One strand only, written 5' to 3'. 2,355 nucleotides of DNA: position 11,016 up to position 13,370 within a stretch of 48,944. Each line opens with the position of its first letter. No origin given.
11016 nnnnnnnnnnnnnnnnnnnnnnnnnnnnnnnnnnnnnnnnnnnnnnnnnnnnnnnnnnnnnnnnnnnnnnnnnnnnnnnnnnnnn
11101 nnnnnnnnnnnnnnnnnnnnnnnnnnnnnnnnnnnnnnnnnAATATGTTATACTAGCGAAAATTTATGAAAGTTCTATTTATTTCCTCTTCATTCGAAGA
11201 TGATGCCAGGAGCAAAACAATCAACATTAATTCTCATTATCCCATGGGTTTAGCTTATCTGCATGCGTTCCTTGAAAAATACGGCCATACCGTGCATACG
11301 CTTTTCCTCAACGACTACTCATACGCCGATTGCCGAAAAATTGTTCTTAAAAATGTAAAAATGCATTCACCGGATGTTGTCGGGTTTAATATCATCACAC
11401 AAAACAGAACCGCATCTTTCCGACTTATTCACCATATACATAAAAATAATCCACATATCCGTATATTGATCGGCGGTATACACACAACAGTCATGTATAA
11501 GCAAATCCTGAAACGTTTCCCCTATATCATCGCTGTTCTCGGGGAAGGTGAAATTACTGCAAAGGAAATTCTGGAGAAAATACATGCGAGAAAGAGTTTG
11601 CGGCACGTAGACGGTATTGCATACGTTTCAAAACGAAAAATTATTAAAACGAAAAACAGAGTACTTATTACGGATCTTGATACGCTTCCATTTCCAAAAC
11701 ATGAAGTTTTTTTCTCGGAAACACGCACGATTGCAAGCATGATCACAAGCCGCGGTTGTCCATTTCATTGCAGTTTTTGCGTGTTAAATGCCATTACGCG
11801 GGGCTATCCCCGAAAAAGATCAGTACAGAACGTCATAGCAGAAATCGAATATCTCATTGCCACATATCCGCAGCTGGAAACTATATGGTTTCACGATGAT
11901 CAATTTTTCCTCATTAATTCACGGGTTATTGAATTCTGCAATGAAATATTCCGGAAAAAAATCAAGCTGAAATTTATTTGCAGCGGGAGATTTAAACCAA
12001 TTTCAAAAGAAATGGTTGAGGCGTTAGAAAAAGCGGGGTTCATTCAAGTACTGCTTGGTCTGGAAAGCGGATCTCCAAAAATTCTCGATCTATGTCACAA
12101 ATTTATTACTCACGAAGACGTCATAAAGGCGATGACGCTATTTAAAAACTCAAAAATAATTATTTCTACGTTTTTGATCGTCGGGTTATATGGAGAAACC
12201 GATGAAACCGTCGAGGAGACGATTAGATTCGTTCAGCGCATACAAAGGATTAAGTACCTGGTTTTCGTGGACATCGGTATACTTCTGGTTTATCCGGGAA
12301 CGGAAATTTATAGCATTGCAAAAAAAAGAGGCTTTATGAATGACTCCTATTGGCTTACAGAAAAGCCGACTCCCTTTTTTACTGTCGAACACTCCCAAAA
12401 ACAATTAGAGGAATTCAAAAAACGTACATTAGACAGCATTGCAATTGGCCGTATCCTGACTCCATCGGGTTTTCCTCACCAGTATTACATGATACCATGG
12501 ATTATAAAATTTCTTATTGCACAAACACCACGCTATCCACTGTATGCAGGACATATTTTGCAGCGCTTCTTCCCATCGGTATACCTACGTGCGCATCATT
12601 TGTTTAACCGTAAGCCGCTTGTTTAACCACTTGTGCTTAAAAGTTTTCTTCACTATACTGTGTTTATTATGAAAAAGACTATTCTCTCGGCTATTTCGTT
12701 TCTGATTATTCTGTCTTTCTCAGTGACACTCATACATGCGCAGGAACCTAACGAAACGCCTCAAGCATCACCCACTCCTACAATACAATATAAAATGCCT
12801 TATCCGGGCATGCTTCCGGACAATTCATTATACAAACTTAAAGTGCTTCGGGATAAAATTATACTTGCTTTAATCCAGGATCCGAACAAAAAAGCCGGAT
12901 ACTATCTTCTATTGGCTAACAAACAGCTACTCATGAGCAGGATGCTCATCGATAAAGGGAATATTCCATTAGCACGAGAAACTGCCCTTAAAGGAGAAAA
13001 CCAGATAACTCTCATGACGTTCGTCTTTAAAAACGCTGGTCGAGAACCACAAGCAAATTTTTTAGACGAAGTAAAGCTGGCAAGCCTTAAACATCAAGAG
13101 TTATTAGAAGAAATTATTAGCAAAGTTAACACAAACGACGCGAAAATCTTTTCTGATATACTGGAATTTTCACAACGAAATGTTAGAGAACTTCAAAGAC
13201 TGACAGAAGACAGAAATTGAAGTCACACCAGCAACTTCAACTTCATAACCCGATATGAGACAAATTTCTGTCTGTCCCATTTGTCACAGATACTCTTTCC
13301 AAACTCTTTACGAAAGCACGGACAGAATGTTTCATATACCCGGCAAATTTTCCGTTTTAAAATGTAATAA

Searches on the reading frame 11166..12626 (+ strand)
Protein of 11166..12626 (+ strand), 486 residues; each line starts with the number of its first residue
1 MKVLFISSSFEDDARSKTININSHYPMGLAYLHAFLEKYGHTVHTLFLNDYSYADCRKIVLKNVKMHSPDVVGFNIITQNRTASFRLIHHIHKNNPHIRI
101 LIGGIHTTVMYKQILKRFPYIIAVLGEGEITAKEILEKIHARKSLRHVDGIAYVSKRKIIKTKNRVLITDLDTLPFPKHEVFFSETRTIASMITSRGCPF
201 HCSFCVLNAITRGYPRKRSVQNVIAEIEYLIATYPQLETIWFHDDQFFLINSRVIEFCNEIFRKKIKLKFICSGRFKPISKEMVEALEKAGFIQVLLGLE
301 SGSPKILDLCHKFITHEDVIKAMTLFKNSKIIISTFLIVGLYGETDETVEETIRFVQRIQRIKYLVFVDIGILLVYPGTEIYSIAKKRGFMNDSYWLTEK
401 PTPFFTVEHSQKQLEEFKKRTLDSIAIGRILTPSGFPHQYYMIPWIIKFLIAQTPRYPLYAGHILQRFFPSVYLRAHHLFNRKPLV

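Call 11: search_protein_families(library=ncbifam, max_evalue=1e-10, proteins=[window:11166-12626:+])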
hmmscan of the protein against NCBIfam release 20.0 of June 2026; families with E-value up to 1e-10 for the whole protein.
window:11166-12626:+ (486 aa): 22 families
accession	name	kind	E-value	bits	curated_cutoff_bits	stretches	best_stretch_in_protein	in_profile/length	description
TIGR02026.1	BchE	equivalog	5e-46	157.6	481.35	1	23-360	19-366/497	magnesium-protoporphyrin IX monomethyl ester anaerobic oxidative cyclase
TIGR03471.1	HpnJ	equivalog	7.3e-44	150.4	577.6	1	83-395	83-397/472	hopanoid biosynthesis associated radical SAM protein HpnJ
TIGR04072.2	rSAM_ladder_B12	equivalog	1.4e-40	139.2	360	1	24-418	16-404/443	lipid biosynthesis B12-binding/radical SAM protein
TIGR04479.1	bcpD_PhpK_rSAM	subfamily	2.8e-40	138.2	600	1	13-360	59-410/504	PhpK family radical SAM P-methyltransferase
NF050148.1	rSAM_ApyD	equivalog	5.4e-40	137.4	750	1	22-383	21-391/645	RiPP biosynthesis radical SAM protein ApyD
NF038361.1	rSAM_Sden_1168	equivalog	3.1e-33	115.2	575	1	64-389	136-477/560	Sden_1168 family B12-binding radical SAM P-methyltransferase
TIGR04013.1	B12_SAM_MJ_1487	hypoth_equivalog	1.3e-32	113.1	251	1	56-229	30-191/382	TIGR04013 family B12-binding domain/radical SAM domain-containing protein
TIGR03975.1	rSAM_ocin_1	subfamily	3.4e-31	108.4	281.85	1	60-360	120-431/606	RiPP maturation radical SAM C-methyltransferase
TIGR04385.1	B12_rSAM_cofa1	equivalog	6.3e-26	91.6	450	1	18-406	12-419/438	B12 lower ligand biosynthesis radical SAM protein BzaD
TIGR04367.1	HpnR_B12_rSAM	equivalog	1.3e-23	83.3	650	1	26-388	22-376/490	hopanoid C-3 methylase HpnR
TIGR04014.1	B12_SAM_MJ_0865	equivalog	2.7e-23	82.5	360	1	87-230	60-201/434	methyl-coenzyme M reductase glutamine C-methyltransferase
NF033712.0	B12_rSAM_KedN5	subfamily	5.1e-22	77.8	700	1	26-264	17-267/624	KedN5 family methylcobalamin-dependent radical SAM C-methyltransferase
NF033070.1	rSAM_AprD4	equivalog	3.8e-20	72.2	500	1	187-394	194-399/456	AprD4 family radical SAM diol-dehydratase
TIGR00089.1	TIGR00089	subfamily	4.4e-17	62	251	1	77-366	48-325/429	MiaB/RimO family radical SAM methylthiotransferase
TIGR01579.1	MiaB-like-C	equivalog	4.7e-17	62.3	357.05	1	85-365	53-324/416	tRNA (N(6)-L-threonylcarbamoyladenosine(37)-C(2))-methylthiotransferase MtaB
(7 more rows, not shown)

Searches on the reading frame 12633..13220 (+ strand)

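Call 61: search_protein_families(library=pfam, max_evalue=0.001, proteins=[window:12633-13220:+])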
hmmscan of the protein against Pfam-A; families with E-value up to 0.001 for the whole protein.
window:12633-13220:+ (195 aa): 1 family
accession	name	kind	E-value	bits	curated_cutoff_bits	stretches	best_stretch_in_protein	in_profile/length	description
PF18915.5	DUF5667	-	1.6e-10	41.7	27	1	59-166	1-97/99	Domain of unknown function (DUF5667)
